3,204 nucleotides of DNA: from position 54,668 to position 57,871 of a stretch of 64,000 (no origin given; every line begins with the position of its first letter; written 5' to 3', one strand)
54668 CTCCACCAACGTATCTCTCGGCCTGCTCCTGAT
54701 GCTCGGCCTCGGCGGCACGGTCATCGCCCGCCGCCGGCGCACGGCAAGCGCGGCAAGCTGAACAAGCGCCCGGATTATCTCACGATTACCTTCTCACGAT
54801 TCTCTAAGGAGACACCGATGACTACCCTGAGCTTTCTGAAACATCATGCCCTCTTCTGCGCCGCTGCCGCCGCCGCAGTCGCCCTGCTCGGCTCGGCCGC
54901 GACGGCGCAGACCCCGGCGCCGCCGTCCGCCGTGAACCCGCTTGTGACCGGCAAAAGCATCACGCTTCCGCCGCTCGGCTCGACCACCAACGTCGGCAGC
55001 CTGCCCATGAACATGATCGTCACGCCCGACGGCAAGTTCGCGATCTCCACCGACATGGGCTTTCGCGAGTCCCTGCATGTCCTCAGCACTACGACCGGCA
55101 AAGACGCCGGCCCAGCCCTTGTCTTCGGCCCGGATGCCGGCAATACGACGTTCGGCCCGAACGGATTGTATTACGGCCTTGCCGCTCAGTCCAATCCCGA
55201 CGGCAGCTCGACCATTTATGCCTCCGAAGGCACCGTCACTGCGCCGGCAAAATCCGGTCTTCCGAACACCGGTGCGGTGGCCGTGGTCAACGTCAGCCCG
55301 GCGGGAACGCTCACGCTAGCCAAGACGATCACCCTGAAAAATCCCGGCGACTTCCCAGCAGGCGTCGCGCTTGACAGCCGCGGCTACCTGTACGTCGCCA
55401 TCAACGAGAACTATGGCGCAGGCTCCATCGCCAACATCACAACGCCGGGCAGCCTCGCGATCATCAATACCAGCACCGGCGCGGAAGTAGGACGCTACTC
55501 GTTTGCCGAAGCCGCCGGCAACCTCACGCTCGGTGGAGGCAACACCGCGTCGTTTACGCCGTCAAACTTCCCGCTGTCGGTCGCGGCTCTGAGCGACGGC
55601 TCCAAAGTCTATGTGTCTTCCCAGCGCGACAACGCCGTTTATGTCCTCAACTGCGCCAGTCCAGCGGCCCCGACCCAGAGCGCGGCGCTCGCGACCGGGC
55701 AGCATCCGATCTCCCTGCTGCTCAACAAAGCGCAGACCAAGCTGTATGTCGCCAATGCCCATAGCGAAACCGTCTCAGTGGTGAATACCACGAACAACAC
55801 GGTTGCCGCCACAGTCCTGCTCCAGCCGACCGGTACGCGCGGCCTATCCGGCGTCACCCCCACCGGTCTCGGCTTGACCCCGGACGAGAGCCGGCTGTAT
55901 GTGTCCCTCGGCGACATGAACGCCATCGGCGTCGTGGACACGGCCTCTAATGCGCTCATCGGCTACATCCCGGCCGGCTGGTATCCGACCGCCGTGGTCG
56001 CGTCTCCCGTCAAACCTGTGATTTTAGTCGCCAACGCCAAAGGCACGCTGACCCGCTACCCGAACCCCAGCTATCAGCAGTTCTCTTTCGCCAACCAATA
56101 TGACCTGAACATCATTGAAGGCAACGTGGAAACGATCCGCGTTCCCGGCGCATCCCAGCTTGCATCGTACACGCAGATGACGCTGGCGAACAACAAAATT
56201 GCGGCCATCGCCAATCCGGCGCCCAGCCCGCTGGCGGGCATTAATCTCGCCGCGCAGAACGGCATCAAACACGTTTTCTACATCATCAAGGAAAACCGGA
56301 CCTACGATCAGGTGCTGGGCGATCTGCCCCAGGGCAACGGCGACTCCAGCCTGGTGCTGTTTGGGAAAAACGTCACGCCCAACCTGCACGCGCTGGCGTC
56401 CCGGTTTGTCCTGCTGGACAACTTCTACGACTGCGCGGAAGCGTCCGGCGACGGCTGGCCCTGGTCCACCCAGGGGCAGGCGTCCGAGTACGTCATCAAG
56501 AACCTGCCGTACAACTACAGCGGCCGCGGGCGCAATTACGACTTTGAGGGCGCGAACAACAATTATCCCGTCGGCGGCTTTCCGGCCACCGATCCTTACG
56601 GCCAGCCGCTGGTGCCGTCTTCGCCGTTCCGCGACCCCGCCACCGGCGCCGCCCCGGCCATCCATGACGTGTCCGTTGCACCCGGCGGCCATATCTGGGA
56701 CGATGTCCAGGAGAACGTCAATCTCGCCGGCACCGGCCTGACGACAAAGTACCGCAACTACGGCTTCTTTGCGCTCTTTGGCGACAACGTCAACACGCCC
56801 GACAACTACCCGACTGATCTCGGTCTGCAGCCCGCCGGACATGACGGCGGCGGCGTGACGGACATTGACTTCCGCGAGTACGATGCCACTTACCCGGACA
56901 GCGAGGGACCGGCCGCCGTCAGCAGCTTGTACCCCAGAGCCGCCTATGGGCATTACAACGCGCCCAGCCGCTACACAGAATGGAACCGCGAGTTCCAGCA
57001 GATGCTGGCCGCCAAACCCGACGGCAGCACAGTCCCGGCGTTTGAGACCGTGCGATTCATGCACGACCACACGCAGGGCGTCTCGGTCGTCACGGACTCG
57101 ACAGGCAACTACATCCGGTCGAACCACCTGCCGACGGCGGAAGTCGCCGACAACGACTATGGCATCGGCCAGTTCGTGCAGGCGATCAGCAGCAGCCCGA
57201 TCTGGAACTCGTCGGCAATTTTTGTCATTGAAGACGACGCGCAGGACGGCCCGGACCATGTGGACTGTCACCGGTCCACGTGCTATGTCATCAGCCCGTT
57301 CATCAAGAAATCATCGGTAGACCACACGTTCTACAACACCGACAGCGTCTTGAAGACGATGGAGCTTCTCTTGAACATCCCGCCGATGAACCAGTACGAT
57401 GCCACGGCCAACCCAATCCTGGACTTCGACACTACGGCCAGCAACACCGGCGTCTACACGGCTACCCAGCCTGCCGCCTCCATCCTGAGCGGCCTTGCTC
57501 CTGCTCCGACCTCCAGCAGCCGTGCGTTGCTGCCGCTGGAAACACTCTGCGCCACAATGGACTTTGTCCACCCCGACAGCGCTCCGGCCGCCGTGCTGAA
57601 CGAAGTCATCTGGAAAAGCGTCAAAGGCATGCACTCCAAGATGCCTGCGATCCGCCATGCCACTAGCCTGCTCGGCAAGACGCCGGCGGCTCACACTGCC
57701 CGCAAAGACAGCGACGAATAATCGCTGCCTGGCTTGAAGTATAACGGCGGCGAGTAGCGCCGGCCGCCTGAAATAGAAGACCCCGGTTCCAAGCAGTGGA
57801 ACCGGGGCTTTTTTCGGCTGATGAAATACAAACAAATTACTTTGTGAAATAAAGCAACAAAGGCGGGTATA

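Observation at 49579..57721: Tandemly duplicated two-gene cassette: small PEP-CTERM protein plus giant beta-propeller-phosphoesterase fusion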

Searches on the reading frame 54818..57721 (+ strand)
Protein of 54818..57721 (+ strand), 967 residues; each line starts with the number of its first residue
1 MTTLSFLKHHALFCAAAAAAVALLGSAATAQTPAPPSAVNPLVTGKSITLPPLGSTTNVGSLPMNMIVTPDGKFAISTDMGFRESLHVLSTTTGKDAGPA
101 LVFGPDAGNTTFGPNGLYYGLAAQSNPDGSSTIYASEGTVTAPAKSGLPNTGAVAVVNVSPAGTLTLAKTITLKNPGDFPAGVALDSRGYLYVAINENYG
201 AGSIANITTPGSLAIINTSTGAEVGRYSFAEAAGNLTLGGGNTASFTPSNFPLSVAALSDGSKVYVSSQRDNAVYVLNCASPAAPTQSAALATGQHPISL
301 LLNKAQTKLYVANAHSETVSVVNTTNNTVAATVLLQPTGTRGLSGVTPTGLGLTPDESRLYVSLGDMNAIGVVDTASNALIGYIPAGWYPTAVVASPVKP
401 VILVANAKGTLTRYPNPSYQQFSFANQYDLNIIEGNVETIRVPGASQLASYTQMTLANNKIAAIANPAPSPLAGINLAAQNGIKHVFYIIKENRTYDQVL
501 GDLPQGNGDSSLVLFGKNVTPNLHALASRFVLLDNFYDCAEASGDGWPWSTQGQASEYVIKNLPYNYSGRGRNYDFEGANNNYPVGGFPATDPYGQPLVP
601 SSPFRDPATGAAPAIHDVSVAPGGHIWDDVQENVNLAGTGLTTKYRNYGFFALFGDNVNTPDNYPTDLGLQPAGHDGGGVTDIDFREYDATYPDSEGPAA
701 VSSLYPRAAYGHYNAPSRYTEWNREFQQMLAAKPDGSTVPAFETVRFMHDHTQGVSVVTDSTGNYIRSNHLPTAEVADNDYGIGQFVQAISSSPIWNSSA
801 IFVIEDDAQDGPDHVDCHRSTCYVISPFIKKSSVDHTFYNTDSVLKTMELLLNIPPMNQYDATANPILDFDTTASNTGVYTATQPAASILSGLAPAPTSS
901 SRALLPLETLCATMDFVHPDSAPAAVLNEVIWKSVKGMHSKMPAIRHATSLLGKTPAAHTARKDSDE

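Call 3: search_protein_families(library=pfam, proteins=[window:54818-57721:+], max_evalue=0.1)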
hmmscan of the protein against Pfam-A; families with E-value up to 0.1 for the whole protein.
window:54818-57721:+ (967 aa): 4 families
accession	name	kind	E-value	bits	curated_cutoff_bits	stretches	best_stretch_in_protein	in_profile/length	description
PF04185.19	Phosphoesterase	-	3.3e-12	46.7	23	2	744-854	226-355/356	Phosphoesterase family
PF10282.15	Lactonase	-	3.6e-06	26.8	21.7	1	252-328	246-324/344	Lactonase, 7-bladed beta-propeller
PF21783.3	YNCE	-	0.0001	22.2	27.1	1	254-333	32-108/339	YNCE-like beta-propeller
PF06739.17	SBBP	-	0.059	13.8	20.5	0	177-194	12-29/38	Beta-propeller repeat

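Call 4: search_protein_families(library=ncbifam, proteins=[window:54818-57721:+], max_evalue=0.1)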
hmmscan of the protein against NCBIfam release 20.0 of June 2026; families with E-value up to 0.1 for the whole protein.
window:54818-57721:+ (967 aa): 7 families
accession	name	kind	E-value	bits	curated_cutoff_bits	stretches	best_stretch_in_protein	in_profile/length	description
TIGR02276.1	beta_rpt_yvtn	repeat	7.9e-20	70.6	27.85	3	307-333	4-30/42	beta-propeller repeat protein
TIGR03866.1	PQQ_ABC_repeats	subfamily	5.3e-16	58.6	287.3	1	345-409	40-104/310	PQQ-dependent catabolism-associated beta-propeller protein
TIGR03397.1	acid_phos_Burk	subfamily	7.3e-10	38.6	362.75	1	769-858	358-456/483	acid phosphatase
NF052340.1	hydrazine_beta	equivalog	4.9e-09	35.7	560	1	247-407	32-182/372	hydrazine synthase subunit beta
NF052342.1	hydrazine_BC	exception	4.6e-08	31.7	1250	1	221-397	12-177/690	hydrazine synthase subunit beta-gamma fusion subunit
NF052280.1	7_blade_YncE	equivalog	7.6e-08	31.5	400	1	269-410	52-193/338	7-bladed beta-propeller protein YncE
NF038117.1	choice_anch_I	subfamily_domain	3.4e-05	22.9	300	0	193-281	110-206/458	choice-of-anchor I family protein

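Call 22: search_solved_structures(query=window:54818-57721:+, max_evalue=0.01, show_alignments=2)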
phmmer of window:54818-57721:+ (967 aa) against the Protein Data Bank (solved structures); distinct sequences matched with E-value up to 0.01: 3.
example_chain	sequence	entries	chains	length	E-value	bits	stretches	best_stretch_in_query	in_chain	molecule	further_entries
1l0q_A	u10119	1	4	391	3e-25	91.7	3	252-397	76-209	Surface layer protein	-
5c2v_B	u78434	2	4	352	4.4e-05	25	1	252-413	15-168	HYDRAZINE SYNTHASE BETA SUBUNIT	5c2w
2d1g_A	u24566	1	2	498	8.8e-05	24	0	785-869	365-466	acid phosphatase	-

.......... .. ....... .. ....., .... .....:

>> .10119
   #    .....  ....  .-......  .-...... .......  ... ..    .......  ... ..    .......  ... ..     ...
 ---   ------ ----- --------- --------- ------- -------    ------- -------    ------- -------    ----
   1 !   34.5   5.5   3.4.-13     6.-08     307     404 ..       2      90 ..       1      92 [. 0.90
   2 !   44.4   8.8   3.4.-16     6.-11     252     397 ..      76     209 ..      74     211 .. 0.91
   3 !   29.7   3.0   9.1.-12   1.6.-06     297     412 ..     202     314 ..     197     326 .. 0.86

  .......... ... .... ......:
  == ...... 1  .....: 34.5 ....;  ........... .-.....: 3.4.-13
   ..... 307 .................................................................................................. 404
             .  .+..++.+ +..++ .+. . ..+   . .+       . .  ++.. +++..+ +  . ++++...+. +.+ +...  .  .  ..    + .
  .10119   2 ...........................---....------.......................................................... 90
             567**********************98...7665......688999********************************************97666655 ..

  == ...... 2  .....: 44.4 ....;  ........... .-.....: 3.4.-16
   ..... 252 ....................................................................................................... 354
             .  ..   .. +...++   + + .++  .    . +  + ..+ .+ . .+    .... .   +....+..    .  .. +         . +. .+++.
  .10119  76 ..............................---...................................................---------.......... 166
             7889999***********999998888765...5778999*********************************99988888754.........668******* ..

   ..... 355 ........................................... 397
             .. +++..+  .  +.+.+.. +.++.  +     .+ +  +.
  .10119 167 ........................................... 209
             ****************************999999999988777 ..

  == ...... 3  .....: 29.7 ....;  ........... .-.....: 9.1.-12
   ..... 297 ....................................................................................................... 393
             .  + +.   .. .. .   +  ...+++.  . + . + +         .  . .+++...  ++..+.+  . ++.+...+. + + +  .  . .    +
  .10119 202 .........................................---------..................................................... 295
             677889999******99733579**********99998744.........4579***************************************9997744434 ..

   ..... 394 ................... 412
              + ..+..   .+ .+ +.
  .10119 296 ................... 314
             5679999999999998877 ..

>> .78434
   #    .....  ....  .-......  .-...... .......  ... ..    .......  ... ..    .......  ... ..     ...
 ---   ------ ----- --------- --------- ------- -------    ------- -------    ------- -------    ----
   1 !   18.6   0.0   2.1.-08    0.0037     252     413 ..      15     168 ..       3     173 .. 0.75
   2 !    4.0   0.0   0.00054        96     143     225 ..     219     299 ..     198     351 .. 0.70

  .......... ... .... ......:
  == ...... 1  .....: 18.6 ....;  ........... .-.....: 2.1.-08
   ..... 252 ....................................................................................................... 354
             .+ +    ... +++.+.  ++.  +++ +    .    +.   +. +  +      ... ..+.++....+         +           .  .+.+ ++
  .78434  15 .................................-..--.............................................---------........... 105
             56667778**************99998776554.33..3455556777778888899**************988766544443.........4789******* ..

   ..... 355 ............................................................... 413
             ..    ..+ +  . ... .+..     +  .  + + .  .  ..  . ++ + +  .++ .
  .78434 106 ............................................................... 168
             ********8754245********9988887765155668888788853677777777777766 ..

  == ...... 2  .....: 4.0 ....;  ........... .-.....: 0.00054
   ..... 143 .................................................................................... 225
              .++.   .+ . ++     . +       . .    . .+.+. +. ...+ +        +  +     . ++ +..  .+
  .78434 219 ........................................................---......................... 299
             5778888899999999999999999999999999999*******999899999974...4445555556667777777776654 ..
